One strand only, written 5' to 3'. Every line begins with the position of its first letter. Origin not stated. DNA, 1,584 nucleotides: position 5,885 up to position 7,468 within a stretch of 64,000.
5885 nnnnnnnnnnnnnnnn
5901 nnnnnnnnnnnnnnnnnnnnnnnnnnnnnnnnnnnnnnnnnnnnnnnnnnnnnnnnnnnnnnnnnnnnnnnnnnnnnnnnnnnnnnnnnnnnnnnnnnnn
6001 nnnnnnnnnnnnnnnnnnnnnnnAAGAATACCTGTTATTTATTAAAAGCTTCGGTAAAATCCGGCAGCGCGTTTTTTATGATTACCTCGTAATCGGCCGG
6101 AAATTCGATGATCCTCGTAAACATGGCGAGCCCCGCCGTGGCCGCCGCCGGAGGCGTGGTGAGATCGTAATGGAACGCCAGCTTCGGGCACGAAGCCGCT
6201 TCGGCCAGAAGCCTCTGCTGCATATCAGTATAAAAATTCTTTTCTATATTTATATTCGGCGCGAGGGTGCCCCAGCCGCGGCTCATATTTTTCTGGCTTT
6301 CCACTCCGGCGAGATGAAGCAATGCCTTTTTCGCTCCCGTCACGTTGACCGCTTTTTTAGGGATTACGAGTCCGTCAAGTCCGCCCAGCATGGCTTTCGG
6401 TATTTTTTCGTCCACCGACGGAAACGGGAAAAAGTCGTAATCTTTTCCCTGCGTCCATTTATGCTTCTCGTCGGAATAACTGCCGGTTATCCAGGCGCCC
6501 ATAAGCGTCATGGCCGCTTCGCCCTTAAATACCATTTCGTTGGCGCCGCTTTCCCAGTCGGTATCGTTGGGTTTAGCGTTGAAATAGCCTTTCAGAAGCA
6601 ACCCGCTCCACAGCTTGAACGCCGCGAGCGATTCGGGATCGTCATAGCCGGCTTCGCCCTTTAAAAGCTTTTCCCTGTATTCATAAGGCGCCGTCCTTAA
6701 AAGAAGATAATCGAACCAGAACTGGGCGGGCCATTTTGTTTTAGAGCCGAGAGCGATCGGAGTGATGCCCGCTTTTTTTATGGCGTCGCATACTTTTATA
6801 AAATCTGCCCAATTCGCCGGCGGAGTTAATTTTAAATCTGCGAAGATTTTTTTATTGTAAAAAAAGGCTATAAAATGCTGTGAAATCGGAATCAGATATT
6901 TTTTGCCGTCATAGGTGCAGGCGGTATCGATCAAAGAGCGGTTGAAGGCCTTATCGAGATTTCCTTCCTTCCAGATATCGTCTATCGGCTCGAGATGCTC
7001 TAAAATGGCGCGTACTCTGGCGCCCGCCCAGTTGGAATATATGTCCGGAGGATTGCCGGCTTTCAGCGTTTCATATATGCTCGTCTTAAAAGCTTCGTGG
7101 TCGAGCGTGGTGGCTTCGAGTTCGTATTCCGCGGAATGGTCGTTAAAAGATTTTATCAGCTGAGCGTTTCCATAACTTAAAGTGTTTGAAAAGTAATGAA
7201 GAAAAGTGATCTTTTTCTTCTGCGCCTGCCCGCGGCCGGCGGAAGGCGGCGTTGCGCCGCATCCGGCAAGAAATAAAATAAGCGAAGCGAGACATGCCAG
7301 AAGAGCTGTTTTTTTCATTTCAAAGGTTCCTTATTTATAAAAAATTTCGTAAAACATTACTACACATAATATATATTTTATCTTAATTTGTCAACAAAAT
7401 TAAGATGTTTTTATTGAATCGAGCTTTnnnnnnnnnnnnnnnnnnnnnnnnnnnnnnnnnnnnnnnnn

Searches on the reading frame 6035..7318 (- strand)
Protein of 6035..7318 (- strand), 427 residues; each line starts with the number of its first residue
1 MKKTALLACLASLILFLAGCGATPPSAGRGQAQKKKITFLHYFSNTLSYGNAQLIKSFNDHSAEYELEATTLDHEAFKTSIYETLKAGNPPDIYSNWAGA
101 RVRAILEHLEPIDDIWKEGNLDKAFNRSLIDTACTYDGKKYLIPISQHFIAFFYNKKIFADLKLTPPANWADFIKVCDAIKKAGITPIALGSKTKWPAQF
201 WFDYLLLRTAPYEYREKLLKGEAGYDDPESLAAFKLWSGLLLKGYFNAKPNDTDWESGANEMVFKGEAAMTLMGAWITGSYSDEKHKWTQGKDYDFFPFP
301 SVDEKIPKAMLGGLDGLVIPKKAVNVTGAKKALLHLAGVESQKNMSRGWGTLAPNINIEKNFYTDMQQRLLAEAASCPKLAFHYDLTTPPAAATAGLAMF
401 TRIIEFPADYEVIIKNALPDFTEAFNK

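Call 4: search_protein_families(library=pfam, proteins=[window:6035-7318:-], max_evalue=0.01)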
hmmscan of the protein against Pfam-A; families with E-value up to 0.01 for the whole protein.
window:6035-7318:- (427 aa): 2 families
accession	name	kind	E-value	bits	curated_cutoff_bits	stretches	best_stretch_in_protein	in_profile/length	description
PF01547.30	SBP_bac_1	-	1.5e-29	104.4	26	1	85-342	44-306/307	Bacterial extracellular solute-binding protein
PF13416.11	SBP_bac_8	-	9e-20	72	27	1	53-355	1-262/279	Bacterial extracellular solute-binding protein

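Call 5: search_protein_families(library=ncbifam, proteins=[window:6035-7318:-], max_evalue=0.01)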
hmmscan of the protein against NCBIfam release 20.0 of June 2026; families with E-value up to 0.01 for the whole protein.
window:6035-7318:- (427 aa): 3 families
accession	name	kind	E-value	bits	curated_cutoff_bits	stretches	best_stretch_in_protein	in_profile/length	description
TIGR03851.1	chitin_NgcE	equivalog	5.6e-18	65.1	399.65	1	79-334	82-349/450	N-acetylglucosamine/diacetylchitobiose ABC transporter substrate-binding protein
TIGR03850.1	bind_CPR_0540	equivalog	3.2e-15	55.7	299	1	2-343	2-352/437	carbohydrate ABC transporter substrate-binding protein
NF007011.0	PRK09474.1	equivalog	5.5e-07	28.7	291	1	120-312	106-286/396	maltose/maltodextrin ABC transporter substrate-binding protein MalE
